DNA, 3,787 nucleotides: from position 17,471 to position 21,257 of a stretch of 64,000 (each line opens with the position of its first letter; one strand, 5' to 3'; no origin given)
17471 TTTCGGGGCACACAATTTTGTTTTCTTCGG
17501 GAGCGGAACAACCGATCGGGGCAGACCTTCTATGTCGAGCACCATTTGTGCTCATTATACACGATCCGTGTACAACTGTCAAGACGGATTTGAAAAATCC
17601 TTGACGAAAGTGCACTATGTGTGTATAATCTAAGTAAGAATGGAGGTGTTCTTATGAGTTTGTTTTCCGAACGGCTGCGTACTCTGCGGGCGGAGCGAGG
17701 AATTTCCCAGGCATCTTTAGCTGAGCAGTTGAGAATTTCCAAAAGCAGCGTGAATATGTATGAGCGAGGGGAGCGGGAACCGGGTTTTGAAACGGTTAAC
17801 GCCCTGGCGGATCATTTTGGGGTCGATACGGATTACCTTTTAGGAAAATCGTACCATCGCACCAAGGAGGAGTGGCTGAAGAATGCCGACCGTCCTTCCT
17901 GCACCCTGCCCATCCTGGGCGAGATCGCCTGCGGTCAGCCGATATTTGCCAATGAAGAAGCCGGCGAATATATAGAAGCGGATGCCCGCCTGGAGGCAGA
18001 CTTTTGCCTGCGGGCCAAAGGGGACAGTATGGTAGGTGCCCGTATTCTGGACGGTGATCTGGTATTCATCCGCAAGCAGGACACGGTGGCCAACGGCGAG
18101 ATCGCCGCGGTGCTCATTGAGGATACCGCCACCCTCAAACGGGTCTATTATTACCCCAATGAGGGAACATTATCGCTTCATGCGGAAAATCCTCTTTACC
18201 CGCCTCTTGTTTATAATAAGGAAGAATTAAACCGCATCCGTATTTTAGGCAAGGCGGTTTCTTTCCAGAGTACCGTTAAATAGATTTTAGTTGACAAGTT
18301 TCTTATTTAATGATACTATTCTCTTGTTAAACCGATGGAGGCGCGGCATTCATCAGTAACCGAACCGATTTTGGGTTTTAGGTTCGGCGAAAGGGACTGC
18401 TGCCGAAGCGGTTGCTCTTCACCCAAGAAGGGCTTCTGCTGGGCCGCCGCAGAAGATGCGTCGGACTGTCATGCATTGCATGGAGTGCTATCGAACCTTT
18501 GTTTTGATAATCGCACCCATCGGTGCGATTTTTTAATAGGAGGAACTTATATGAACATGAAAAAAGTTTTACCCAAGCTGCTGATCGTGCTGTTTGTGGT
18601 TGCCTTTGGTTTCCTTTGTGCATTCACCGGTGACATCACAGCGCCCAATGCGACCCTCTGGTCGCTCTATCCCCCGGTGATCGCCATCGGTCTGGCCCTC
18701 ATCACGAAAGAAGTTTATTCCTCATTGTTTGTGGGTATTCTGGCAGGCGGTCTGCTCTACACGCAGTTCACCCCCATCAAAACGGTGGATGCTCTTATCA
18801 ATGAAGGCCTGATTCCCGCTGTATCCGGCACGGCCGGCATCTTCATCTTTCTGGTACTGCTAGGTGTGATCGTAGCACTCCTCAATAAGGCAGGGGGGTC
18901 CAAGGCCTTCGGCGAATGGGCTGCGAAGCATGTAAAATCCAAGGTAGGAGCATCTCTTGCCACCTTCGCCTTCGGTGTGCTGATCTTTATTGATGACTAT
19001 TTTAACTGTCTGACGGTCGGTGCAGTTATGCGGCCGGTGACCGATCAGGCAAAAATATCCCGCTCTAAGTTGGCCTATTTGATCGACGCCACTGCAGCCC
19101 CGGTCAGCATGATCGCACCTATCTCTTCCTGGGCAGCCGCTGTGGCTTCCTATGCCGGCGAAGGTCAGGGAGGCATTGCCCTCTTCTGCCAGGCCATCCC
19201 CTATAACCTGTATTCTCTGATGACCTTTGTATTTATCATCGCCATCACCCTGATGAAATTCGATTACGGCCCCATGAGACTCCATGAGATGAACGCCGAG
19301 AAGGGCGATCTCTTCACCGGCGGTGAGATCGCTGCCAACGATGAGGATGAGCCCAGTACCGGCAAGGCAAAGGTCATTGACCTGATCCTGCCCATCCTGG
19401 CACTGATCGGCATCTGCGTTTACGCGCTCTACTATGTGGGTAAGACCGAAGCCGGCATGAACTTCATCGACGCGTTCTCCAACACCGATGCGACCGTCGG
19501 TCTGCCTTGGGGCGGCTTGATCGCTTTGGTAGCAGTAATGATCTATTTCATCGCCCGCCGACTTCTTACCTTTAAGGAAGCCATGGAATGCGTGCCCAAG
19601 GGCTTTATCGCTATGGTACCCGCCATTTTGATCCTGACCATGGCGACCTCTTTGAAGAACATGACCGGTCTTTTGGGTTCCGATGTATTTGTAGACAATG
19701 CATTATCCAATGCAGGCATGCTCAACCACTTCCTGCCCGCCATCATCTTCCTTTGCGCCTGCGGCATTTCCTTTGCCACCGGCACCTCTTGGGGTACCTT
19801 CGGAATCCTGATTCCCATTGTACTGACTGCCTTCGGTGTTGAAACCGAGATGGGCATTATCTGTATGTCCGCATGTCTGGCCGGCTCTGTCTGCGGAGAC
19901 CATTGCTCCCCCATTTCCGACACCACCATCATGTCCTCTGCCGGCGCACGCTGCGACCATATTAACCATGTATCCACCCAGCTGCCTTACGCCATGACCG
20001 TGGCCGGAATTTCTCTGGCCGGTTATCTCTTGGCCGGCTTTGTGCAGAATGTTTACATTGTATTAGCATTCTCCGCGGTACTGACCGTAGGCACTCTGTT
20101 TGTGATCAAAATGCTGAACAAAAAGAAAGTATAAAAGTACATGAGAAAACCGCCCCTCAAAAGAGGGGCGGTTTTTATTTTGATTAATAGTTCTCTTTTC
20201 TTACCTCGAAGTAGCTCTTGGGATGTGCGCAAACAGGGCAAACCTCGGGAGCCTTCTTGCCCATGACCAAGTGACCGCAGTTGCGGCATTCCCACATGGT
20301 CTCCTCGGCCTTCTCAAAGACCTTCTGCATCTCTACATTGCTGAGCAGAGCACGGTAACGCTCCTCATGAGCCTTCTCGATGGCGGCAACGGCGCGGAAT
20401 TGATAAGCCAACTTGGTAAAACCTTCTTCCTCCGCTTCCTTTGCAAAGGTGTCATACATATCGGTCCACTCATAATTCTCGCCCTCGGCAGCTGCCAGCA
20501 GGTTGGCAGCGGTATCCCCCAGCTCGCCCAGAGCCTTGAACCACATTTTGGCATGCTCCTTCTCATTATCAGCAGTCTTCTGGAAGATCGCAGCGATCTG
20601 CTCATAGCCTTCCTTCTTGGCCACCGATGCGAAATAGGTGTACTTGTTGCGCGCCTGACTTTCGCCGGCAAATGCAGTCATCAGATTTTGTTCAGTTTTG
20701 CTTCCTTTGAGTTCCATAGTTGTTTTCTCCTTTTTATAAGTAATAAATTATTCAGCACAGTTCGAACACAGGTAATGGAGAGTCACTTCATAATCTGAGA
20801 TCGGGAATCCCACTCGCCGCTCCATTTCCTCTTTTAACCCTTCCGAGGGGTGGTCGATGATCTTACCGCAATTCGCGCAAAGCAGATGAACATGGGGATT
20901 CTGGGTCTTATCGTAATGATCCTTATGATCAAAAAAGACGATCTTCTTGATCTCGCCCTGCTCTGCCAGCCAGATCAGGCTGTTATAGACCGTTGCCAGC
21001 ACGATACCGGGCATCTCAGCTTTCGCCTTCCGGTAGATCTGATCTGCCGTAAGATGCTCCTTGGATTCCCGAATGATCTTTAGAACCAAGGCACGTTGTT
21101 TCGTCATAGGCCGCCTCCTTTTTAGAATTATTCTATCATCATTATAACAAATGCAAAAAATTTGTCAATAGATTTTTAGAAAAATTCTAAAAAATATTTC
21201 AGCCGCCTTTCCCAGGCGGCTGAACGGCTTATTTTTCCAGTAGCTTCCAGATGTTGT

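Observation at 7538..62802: Five paralogous mini XRE-HTH / tiny-partner divergent cassettes scattered among housekeeping operons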

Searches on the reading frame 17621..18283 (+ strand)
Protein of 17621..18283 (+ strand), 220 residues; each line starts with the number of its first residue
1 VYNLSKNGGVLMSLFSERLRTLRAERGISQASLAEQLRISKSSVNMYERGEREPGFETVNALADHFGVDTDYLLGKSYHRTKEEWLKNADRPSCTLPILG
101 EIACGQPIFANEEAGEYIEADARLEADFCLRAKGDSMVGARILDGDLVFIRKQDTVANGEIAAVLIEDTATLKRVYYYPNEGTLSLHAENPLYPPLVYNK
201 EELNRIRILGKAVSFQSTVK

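Call 26: search_protein_families(library=ncbifam, proteins=[window:17621-18283:+], max_evalue=0.00001)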
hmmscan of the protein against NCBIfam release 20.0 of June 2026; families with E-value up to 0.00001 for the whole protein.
window:17621-18283:+ (220 aa): 8 families
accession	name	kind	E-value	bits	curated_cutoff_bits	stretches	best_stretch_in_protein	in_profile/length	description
TIGR00498.1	lexA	equivalog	2.1e-27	96.1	110.95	1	88-214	72-197/203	transcriptional repressor LexA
NF041951.1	phage_RstR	subfamily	9.9e-15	54.7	80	1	15-84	3-72/108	RstR family transcriptional repressor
NF007621.2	PRK10276.1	subfamily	5.5e-12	45.7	110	1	125-208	27-106/115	translesion error-prone DNA polymerase V autoproteolytic subunit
NF038139.1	Reg_Aceta_RamB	equivalog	2.1e-09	36.5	700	1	17-73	5-61/465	acetate metabolism transcriptional regulator RamB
NF052239.1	antitox_spr1629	equivalog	2.2e-09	36.9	335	1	16-79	4-67/377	spr1629 family repressor/antitoxin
TIGR03070.1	couple_hipB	subfamily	1.3e-08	34.7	71.65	1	16-68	4-56/58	type II toxin-antitoxin system Y4mF family antitoxin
NF003162.0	PRK04140.1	equivalog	8.8e-08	31.5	263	1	5-68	117-180/317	transcriptional regulator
NF007257.0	PRK09706.1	subfamily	9.5e-06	25.5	101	0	14-72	5-63/135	transcriptional repressor DicA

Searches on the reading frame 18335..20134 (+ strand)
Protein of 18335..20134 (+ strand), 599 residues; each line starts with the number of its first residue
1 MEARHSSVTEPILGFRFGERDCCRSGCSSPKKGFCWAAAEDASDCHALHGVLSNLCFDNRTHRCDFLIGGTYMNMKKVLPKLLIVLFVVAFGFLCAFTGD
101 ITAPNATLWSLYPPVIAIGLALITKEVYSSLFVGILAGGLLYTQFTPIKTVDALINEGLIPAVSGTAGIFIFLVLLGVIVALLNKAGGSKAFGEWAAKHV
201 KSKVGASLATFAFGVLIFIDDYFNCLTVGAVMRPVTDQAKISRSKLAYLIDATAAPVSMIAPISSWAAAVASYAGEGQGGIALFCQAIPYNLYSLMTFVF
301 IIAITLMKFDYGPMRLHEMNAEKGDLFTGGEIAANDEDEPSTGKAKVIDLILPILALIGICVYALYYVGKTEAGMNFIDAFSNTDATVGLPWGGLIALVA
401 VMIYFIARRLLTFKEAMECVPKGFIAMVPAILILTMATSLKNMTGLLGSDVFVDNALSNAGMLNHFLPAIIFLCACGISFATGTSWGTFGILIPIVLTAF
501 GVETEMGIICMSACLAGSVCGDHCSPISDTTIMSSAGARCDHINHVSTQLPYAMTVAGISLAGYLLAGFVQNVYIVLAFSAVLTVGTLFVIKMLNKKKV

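Call 70: search_protein_families(library=pfam, max_evalue=0.0001, proteins=[window:18335-20134:+])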
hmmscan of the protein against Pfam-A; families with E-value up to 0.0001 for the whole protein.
window:18335-20134:+ (599 aa): 1 family
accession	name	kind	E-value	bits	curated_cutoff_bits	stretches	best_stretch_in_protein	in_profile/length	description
PF03553.21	Na_H_antiporter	-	1.1e-46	159.9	23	1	281-569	33-303/303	Na+/H+ antiporter family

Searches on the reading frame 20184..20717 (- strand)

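Call 70: search_protein_families(library=pfam, max_evalue=0.0001, proteins=[window:20184-20717:-])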
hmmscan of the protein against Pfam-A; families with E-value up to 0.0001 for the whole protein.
window:20184-20717:- (177 aa): 4 families
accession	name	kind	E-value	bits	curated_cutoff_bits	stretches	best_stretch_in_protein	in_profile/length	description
PF02915.23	Rubrerythrin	-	1.1e-25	91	22.8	1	11-125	2-137/137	Rubrerythrin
PF21349.2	RUBY_RBDX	-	8.3e-14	51.2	26.5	1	142-171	1-30/30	Rubrerythrin, rubredoxin-like domain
PF00210.30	Ferritin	-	2.4e-07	31.2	24.5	1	11-112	3-107/142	Ferritin-like domain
PF23458.2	DUF7130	-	1.4e-05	25.4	35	1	126-172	39-85/89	Domain of unknown function (DUF7130)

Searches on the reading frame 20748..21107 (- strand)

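Call 70: search_protein_families(library=pfam, max_evalue=0.0001, proteins=[window:20748-21107:-])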
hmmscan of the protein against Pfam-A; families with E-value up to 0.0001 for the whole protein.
window:20748-21107:- (119 aa): 1 family
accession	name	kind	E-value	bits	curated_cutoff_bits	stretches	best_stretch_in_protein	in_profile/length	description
PF01475.25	FUR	-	1.1e-23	84.1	23.1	1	1-110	6-120/121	Ferric uptake regulator family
